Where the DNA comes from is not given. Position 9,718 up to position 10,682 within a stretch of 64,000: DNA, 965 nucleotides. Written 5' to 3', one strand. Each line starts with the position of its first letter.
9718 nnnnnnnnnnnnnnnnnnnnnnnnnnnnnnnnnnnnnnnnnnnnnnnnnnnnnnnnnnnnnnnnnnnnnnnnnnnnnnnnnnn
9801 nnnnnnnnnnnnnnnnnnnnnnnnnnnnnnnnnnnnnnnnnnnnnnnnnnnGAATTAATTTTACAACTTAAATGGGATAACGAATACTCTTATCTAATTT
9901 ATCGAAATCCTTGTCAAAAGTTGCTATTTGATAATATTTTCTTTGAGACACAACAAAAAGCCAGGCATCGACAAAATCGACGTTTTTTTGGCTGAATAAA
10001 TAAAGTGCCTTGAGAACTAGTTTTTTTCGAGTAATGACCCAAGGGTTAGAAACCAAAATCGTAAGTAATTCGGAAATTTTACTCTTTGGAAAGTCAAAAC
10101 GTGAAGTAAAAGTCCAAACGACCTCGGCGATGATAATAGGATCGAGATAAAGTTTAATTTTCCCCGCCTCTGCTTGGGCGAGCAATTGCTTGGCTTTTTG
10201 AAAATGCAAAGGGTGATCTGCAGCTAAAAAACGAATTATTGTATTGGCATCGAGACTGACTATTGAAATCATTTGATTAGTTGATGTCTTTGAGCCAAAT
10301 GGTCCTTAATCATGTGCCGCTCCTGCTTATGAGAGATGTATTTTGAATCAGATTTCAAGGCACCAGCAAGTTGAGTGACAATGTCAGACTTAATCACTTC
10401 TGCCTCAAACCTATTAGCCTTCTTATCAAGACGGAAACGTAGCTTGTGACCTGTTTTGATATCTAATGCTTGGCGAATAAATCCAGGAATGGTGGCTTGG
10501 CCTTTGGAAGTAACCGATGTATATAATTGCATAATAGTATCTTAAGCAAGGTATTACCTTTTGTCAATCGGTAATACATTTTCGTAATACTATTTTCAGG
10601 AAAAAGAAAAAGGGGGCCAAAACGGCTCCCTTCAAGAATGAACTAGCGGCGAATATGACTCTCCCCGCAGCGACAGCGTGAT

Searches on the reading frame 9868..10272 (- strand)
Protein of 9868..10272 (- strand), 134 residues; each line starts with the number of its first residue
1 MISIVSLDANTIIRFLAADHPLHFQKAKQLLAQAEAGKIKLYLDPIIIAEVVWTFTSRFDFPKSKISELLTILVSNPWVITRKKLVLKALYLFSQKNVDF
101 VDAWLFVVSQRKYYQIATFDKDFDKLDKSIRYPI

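Call 96: search_protein_families(library=pfam, proteins=[window:9868-10272:-], max_evalue=0.01)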
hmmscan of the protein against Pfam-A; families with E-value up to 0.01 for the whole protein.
window:9868-10272:- (134 aa): 2 families
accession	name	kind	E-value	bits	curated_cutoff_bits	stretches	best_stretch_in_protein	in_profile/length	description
PF01850.27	PIN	-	5.2e-10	40.4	23.6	1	7-128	3-119/120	PIN domain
PF13470.12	PIN_3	-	0.00054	21.2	27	1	7-85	4-81/115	PIN domain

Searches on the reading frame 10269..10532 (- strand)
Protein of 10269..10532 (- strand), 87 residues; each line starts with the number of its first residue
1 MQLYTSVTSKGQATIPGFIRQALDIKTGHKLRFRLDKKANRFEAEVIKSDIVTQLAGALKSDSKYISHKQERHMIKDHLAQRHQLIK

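Call 96: search_protein_families(library=pfam, proteins=[window:10269-10532:-], max_evalue=0.01)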
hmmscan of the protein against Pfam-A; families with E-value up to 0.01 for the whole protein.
window:10269-10532:- (87 aa): 1 family
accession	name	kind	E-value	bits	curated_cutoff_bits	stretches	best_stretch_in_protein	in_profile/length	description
PF15937.10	PrlF_antitoxin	-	0.004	17.7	32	1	6-38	3-35/99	prlF antitoxin for toxin YhaV_toxin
